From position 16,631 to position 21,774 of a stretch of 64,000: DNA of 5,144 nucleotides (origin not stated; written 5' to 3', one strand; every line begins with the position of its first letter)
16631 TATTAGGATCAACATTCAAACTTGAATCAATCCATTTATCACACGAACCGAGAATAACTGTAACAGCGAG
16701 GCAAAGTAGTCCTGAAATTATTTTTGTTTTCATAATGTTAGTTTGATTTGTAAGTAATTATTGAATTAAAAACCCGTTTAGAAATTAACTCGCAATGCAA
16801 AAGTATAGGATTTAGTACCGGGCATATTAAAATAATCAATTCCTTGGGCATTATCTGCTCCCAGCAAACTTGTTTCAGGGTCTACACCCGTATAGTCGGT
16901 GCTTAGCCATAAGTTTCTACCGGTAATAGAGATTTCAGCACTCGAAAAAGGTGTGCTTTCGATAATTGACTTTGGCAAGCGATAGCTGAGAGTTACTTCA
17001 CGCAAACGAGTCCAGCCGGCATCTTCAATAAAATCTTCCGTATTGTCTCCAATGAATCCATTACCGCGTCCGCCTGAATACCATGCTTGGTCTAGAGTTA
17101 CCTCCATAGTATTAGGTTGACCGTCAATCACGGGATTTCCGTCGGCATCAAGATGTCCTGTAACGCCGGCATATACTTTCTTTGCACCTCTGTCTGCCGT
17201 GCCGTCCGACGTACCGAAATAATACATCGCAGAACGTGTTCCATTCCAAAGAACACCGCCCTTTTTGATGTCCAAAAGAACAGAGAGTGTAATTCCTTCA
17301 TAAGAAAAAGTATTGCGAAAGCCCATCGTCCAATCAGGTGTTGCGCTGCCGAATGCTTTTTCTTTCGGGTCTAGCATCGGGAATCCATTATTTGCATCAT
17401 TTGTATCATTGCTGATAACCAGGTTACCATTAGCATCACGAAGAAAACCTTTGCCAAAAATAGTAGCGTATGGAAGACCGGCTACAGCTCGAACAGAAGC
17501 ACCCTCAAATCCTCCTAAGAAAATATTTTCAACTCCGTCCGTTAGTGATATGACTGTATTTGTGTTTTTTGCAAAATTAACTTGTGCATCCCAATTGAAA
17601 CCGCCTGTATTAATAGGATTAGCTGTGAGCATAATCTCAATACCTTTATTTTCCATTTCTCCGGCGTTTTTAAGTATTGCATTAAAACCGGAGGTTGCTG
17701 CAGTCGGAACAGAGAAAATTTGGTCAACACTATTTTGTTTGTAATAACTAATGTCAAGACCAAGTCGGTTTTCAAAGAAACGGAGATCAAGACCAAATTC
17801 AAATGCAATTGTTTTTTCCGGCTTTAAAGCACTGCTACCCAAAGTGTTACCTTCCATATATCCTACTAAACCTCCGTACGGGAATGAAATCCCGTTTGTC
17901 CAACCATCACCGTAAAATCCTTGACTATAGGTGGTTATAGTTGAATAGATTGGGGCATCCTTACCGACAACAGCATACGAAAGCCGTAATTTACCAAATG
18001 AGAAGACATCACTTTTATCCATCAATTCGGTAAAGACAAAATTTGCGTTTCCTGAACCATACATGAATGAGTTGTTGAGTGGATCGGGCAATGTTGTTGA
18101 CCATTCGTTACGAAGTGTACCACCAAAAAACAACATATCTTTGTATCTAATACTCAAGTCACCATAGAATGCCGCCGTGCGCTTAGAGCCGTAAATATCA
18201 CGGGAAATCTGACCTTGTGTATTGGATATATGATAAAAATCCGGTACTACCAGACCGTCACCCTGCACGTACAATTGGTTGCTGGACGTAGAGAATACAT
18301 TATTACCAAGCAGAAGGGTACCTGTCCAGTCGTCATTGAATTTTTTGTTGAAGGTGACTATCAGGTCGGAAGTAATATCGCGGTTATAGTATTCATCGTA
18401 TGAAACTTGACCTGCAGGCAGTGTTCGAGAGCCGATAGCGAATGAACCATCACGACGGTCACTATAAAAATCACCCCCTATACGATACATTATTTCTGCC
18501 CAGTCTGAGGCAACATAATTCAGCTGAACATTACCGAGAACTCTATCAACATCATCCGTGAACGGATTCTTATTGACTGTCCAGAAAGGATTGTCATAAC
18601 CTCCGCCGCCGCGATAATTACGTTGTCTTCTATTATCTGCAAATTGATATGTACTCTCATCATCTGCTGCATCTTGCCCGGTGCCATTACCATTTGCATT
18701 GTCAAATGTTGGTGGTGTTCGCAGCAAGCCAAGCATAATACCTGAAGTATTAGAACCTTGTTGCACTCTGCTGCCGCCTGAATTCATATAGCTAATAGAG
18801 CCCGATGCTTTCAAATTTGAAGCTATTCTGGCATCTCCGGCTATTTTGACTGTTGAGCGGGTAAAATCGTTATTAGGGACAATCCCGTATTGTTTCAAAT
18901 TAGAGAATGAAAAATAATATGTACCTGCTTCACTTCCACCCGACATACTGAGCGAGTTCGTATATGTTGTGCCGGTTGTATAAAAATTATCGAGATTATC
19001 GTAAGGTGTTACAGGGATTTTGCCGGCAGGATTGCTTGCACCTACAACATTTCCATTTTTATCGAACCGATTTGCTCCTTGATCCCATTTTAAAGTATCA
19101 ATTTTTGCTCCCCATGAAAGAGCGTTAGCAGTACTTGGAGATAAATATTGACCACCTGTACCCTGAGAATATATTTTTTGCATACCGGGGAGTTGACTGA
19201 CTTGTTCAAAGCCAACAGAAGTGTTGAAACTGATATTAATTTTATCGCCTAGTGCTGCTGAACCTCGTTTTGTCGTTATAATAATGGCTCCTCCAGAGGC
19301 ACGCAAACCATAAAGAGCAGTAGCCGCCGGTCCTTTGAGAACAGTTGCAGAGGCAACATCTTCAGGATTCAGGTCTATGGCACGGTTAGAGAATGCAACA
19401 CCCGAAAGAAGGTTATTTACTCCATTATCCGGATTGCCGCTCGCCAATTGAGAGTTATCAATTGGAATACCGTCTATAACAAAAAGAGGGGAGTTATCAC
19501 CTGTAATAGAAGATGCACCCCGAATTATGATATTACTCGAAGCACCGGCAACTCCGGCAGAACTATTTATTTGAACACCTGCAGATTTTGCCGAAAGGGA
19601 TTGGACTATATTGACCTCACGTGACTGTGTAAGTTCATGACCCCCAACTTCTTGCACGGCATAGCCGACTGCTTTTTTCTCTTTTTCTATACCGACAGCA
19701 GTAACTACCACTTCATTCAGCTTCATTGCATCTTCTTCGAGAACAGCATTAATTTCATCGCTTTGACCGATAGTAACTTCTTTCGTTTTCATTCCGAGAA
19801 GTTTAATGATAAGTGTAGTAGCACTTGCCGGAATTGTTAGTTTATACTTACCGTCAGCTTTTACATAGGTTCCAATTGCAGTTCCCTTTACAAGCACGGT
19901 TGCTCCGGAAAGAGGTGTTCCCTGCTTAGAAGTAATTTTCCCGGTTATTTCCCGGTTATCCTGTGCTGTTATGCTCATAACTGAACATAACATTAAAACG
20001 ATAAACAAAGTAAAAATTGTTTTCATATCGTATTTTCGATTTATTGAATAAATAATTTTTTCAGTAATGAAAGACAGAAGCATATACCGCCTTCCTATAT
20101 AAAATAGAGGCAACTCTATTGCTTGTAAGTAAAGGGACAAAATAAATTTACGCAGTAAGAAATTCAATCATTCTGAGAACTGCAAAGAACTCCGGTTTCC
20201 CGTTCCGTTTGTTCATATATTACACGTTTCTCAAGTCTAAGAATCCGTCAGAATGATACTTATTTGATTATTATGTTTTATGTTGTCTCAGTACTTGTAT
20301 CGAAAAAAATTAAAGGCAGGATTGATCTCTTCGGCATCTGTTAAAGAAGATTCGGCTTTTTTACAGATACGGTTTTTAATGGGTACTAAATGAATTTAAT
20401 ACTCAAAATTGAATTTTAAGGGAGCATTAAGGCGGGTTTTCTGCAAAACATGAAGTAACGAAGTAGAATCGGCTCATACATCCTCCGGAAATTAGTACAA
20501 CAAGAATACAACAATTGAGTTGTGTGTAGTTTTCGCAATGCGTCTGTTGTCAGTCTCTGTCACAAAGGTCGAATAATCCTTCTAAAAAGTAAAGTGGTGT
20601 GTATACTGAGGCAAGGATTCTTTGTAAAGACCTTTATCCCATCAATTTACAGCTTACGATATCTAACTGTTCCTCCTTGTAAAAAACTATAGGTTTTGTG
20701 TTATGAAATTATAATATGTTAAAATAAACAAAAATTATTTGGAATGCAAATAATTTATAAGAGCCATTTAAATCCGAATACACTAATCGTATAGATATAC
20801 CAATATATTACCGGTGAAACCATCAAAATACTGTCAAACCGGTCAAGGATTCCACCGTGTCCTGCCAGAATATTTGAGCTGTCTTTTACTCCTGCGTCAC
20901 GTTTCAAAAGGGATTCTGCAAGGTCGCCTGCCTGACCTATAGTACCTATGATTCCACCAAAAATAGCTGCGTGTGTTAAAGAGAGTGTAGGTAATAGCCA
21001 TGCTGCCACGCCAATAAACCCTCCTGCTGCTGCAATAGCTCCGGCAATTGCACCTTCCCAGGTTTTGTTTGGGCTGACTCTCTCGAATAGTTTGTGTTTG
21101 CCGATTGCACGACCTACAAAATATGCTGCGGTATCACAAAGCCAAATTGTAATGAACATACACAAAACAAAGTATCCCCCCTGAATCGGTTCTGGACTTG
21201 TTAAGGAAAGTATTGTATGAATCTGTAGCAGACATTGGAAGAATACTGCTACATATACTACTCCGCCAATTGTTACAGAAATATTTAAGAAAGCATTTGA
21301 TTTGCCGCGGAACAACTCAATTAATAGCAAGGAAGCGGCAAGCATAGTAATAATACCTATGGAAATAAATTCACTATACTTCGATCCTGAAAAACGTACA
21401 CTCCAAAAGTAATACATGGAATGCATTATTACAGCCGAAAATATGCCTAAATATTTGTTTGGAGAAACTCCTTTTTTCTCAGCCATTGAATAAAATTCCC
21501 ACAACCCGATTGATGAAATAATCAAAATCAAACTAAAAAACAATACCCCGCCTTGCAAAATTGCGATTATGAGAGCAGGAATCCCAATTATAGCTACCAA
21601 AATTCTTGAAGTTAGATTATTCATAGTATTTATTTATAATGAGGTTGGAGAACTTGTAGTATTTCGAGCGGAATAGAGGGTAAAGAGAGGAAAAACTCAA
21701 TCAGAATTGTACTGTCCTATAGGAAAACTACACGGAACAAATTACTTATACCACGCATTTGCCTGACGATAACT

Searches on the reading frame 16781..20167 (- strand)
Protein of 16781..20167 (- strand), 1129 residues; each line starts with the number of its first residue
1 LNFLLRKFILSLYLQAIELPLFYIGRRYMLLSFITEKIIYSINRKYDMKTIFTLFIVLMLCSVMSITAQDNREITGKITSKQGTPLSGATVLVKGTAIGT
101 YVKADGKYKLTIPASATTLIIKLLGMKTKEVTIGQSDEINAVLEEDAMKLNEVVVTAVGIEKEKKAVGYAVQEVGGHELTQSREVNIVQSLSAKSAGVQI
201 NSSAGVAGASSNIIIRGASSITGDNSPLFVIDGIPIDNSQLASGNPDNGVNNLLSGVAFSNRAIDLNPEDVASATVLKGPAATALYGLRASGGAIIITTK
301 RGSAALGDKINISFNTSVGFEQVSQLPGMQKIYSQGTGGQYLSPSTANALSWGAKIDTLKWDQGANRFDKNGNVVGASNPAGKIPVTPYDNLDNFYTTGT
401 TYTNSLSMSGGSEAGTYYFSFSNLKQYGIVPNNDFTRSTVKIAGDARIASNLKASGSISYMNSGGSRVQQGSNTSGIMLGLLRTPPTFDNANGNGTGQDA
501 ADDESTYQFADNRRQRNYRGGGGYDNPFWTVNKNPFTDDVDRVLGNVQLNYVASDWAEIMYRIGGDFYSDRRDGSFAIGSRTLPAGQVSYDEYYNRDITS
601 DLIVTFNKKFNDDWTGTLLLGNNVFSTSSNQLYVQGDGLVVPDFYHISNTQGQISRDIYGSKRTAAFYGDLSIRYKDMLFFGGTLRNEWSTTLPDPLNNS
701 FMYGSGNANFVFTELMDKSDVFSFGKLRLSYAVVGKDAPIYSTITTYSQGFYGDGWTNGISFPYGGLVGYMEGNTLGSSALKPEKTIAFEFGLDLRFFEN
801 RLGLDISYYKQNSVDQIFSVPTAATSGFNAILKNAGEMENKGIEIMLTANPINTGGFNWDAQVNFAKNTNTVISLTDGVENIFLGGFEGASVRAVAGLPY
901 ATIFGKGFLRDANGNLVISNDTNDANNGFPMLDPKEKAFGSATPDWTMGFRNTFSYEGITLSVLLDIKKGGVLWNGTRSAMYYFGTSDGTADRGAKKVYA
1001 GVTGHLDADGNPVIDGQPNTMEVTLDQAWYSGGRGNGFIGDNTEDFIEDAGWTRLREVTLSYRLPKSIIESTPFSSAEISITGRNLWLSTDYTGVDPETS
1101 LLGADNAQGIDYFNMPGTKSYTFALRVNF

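Call 29: search_protein_families(library=pfam, proteins=[window:16781-20167:-], max_evalue=0.00001)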
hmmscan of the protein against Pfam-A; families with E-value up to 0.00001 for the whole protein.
window:16781-20167:- (1129 aa): 3 families
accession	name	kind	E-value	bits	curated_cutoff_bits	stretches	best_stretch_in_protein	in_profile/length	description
PF13715.12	CarbopepD_reg_2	-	2.8e-18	66.2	32.2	1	74-155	1-88/88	CarboxypepD_reg-like domain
PF07715.20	Plug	-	3.6e-13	50.4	23.9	1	164-294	2-107/107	TonB-dependent Receptor Plug Domain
PF13620.12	CarboxypepD_reg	-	9.2e-10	39.2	32.3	1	74-143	2-81/82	Carboxypeptidase regulatory-like domain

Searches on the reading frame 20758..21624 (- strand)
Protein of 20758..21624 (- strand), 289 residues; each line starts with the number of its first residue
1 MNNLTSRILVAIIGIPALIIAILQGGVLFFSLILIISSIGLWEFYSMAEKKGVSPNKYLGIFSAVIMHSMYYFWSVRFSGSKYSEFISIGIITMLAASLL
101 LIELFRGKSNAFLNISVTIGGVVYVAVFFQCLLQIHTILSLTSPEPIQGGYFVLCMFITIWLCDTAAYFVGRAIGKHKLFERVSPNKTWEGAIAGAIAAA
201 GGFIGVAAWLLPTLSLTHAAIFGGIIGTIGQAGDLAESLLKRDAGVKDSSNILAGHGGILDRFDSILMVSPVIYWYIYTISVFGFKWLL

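Call 29: search_protein_families(library=pfam, proteins=[window:20758-21624:-], max_evalue=0.00001)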
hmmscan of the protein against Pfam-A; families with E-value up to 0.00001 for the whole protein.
window:20758-21624:- (289 aa): 1 family
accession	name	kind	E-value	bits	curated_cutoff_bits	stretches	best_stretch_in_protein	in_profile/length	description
PF01148.25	CTP_transf_1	-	2e-58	198.8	24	1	6-278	2-262/264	Cytidylyltransferase family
